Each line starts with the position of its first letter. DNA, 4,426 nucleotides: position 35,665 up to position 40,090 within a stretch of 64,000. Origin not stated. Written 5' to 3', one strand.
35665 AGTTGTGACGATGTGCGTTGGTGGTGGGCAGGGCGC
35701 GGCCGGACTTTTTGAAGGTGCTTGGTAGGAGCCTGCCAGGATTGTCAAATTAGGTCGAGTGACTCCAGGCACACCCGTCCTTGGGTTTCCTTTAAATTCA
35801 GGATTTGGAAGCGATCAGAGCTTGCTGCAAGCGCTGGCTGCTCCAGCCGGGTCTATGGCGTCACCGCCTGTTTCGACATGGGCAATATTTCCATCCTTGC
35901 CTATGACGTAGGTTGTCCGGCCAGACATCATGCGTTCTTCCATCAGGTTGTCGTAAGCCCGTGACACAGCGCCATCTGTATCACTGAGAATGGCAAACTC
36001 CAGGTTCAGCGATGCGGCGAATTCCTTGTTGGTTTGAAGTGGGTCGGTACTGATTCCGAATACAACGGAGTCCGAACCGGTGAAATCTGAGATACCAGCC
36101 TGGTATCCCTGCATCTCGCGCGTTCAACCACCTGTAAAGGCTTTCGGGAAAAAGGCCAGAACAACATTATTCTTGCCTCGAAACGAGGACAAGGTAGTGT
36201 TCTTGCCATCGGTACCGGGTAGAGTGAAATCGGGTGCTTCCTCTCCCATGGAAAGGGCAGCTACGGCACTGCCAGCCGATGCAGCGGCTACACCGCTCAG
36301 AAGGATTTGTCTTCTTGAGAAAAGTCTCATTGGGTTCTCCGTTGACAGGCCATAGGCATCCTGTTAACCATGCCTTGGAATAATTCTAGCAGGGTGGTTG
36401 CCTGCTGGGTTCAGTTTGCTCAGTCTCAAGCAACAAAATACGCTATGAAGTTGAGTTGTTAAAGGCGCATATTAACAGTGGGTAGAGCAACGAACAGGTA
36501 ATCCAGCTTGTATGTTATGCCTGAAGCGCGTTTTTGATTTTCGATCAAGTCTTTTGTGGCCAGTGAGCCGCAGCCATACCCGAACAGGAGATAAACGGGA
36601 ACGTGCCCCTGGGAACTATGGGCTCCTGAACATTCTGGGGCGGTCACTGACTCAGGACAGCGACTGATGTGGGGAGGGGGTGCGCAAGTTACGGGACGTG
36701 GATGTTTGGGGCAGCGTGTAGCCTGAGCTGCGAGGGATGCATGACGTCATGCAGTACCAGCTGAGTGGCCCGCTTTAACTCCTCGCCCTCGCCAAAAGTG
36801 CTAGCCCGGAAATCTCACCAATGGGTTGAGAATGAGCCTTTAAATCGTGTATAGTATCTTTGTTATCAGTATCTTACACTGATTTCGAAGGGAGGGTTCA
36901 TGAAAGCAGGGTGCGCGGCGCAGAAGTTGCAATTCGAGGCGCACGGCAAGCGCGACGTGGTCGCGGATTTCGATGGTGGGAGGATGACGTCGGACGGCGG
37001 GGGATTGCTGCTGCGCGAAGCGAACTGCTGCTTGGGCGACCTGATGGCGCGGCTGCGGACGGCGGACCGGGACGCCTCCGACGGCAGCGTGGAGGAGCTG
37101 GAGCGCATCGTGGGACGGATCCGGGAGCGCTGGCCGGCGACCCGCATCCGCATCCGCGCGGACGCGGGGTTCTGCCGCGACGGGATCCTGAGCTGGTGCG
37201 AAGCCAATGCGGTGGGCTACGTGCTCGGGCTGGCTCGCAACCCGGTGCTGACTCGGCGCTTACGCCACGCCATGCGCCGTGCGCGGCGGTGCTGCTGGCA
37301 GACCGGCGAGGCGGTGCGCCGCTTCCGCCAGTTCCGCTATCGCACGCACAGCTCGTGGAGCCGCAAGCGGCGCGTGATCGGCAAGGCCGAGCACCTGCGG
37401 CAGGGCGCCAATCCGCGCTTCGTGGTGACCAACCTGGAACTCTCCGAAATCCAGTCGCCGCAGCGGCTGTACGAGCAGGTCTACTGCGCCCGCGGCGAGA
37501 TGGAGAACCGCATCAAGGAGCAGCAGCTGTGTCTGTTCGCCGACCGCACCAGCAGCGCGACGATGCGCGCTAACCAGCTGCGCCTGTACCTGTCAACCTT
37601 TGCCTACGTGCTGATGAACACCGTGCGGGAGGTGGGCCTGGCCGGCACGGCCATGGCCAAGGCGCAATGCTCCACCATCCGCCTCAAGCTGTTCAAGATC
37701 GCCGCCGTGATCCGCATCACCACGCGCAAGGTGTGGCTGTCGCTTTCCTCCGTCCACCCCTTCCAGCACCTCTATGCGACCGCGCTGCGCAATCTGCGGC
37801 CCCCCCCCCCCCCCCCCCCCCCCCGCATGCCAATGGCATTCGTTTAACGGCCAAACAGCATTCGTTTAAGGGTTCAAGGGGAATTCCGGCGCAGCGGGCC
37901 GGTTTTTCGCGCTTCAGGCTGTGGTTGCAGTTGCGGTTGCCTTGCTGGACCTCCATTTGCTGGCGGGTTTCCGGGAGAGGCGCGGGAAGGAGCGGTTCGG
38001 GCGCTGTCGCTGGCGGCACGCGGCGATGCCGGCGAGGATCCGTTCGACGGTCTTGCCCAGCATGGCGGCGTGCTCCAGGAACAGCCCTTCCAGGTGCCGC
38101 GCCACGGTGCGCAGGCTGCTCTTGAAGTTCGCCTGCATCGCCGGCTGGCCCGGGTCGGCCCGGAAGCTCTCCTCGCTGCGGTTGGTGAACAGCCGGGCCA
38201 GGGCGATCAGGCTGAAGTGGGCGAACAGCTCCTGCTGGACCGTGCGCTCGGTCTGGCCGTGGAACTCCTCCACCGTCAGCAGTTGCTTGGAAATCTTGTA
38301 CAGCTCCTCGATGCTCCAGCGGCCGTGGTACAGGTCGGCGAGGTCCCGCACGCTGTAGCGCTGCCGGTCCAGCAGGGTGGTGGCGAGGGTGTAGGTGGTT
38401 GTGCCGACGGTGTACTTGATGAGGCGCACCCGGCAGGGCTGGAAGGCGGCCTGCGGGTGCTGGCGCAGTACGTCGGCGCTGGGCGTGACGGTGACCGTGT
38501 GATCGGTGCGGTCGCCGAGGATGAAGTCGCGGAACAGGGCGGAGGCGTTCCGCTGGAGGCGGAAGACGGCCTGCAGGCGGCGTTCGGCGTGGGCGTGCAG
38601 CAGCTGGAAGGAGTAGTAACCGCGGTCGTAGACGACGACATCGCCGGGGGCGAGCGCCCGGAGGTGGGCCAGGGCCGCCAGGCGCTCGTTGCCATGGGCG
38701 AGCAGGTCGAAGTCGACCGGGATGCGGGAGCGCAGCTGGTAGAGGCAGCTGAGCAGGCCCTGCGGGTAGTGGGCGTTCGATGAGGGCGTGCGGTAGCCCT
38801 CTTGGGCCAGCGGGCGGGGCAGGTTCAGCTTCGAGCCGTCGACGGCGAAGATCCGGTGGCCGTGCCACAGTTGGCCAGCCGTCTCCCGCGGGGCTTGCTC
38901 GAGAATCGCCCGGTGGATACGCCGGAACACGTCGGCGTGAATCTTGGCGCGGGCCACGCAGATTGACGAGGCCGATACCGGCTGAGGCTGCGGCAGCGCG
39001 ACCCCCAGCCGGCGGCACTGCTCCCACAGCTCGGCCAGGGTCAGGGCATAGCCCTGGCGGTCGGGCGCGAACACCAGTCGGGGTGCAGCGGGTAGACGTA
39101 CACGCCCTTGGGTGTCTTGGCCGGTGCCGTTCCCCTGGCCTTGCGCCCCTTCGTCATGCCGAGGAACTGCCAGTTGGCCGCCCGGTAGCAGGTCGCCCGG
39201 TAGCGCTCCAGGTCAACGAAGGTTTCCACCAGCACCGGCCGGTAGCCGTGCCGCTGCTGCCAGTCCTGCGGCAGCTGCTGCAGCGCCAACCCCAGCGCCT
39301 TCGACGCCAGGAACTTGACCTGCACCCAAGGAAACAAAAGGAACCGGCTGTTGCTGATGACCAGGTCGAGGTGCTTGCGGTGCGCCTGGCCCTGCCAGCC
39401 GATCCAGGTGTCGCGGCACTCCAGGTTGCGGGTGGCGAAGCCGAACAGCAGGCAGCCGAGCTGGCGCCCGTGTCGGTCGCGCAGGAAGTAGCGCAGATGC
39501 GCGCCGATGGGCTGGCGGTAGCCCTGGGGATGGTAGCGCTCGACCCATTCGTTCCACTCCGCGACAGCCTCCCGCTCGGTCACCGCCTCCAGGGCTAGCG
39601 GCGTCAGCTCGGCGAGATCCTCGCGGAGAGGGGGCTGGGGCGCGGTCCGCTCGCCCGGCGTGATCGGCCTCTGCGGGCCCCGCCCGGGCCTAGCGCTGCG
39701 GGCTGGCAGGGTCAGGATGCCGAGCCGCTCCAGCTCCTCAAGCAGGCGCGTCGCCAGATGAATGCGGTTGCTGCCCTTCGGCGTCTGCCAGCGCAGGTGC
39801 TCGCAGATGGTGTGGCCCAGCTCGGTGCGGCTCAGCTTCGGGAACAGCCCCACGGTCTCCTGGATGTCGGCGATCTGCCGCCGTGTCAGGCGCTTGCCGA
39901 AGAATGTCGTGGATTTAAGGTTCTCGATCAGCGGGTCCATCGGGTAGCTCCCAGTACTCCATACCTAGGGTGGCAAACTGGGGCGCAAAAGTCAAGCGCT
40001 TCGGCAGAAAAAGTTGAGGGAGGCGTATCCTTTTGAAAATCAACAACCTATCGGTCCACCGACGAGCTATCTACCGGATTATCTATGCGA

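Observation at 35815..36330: In-frame UGA at the catalytic Cys position of a Tat-signal peroxiredoxin: candidate exported selenoprotein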

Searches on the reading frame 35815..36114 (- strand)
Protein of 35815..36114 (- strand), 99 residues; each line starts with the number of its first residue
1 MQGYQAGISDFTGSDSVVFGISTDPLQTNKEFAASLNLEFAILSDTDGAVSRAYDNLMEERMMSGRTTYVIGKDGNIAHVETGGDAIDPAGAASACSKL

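Call 59: find_encoding_contigs(protein=window:35815-36114:-, flank=1000, max_places=10)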
Protein window:35815-36114:- (99 aa): 13 contigs read that carry it; 8 places shown.
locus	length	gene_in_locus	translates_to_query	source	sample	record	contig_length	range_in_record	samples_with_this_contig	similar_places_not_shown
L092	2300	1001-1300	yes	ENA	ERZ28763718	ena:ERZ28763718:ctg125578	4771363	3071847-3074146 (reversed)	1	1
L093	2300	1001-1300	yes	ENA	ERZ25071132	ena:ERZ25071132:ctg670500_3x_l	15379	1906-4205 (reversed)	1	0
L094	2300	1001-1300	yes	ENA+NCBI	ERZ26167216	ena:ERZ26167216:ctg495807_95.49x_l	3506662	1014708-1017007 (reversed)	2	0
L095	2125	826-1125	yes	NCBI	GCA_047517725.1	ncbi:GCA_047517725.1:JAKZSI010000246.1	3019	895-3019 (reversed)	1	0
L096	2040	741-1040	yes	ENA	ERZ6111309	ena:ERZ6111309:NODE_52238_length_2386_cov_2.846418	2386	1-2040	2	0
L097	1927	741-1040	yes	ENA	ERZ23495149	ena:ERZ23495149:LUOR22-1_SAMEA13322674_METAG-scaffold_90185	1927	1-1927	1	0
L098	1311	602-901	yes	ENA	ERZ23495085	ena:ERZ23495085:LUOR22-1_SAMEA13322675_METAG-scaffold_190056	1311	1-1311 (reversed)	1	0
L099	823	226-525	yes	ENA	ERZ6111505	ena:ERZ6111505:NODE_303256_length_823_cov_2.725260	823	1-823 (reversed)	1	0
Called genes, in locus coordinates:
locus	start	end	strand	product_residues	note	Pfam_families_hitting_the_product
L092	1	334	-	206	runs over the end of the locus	PF13276:HTH_21, PF00665:rve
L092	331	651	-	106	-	PF01527:HTH_Tnp_1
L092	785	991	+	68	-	PF00578:AhpC-TSA, PF08534:Redoxin (weak)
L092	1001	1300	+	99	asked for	PF00578:AhpC-TSA, PF08534:Redoxin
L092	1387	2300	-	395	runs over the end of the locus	PF00108:Thiolase_N, PF02803:Thiolase_C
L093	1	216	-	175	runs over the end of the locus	PF13701:DDE_Tnp_1_4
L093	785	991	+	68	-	PF00578:AhpC-TSA, PF08534:Redoxin (weak)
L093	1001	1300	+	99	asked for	PF00578:AhpC-TSA, PF08534:Redoxin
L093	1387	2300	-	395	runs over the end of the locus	PF00108:Thiolase_N, PF02803:Thiolase_C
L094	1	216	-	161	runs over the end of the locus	PF13701:DDE_Tnp_1_4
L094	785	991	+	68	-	PF00578:AhpC-TSA, PF08534:Redoxin (weak)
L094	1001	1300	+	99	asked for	PF00578:AhpC-TSA, PF08534:Redoxin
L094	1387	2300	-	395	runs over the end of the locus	PF00108:Thiolase_N, PF02803:Thiolase_C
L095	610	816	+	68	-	PF00578:AhpC-TSA, PF08534:Redoxin (weak)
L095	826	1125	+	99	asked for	PF00578:AhpC-TSA, PF08534:Redoxin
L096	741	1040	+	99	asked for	PF00578:AhpC-TSA, PF08534:Redoxin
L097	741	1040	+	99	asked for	PF00578:AhpC-TSA, PF08534:Redoxin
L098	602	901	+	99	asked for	PF00578:AhpC-TSA, PF08534:Redoxin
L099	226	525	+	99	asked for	PF00578:AhpC-TSA, PF08534:Redoxin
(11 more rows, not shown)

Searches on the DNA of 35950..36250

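Call 49: search_rna_families(source=window, start=35950, end=36250, threshold=evalue, max_evalue=10)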
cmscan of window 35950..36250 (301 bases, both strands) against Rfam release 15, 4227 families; matches with E-value up to 10: 1.
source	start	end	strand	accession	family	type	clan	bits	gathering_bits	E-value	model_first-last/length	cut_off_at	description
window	36074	36122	-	RF00720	mir-317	Gene; miRNA;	-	14.8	56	0.78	1-93/93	no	mir-317 microRNA precursor family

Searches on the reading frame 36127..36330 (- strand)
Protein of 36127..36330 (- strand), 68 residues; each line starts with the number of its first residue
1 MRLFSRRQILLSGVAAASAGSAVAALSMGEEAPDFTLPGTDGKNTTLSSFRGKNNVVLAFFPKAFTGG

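Call 27: search_dna_similar(query=window:36127-36330:-, collection=plasmids, mode=protein, max_rows=5)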
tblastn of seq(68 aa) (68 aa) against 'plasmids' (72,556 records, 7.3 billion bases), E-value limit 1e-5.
Records with a match: 2; places in all: 2; records where one place covers at least 80% of the query: 0.
Best place of each record, by identity: 60-80% 1; <60% 1.
By first word of the organism name: Planococcus 1; Bacillus 1.
By predicted mobility (MOB-suite, as given by PLSDB): mobilizable 1; non-mobilizable 1.
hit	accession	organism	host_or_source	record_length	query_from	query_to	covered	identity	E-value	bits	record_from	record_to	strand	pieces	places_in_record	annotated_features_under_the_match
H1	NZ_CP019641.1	Planococcus lenghuensis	whole organism,crude oil-contamination ...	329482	29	68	59%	60.0%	1e-6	50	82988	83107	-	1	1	redoxin domain-containing protein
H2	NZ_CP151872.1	Bacillus thuringiensis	tobacco,mixed culture,leaves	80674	28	68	60%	56.1%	9e-6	48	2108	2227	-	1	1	bcp: thioredoxin-dependent thiol peroxidase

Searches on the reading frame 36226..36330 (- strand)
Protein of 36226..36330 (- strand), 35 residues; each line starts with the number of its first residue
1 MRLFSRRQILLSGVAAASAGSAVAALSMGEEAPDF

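Call 60: search_protein_families(library=pfam, proteins=[window:36226-36330:-], max_evalue=10)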
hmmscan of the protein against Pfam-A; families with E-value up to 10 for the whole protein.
seq(35 aa): 1 family
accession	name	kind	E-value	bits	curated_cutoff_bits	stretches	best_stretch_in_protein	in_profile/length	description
PF10518.14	TAT_signal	-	0.35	11.4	22.7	1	4-23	2-20/21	TAT (twin-arginine translocation) pathway signal sequence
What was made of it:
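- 36259..36330 (-): Predicted cleavable signal peptide (residues 1-24, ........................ | AL). The twin arginines R6-R7 lie at 36315..36310, and an AxA site precedes the mature domain. TAT_signal HMM gives 11.4 bits, below its 22.7 cutoff (call 60).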

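Call 61: search_protein_families(library=ncbifam, proteins=[window:36226-36330:-], max_evalue=10)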
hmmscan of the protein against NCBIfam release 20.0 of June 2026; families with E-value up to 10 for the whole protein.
seq(35 aa): 1 family
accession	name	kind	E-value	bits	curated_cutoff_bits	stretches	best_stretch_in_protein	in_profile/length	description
TIGR02811.1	formate_TAT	hypoth_equivalog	0.016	15.6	48.45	1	5-26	10-30/66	formate dehydrogenase region TAT target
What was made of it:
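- On Tat (twin-arginine) export substrate: The only other Tat-type hits are also sub-threshold (call 61).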

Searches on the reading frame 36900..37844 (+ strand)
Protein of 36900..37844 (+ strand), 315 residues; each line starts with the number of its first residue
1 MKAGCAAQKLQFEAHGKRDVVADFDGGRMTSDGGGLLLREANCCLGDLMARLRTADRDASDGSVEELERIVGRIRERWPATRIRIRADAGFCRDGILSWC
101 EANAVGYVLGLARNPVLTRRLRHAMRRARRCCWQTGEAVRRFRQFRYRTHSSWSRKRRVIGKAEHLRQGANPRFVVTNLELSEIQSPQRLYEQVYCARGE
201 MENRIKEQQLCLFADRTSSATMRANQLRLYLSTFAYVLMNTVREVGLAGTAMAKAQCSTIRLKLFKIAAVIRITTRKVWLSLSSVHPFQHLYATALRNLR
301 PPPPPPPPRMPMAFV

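Call 56: search_protein_families(library=pfam, proteins=[window:36900-37844:+], max_evalue=0.00001)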
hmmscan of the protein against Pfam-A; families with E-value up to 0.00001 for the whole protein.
window:36900-37844:+ (315 aa): 2 families
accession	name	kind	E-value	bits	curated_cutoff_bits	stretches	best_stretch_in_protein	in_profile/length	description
PF13701.12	DDE_Tnp_1_4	-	8.8e-91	304.7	34.7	1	48-301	183-432/435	Transposase DDE domain group 1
PF01609.27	DDE_Tnp_1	-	5.4e-10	39.8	23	1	59-238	57-200/200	Transposase DDE domain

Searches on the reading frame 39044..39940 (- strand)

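Call 56: search_protein_families(library=pfam, proteins=[window:39044-39940:-], max_evalue=0.00001)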
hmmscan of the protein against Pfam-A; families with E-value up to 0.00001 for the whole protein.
window:39044-39940:- (299 aa): 1 family
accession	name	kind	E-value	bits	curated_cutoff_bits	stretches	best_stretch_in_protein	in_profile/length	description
PF14236.12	DruA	-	4.9e-32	111.7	27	1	104-266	39-220/297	Druantia protein DruA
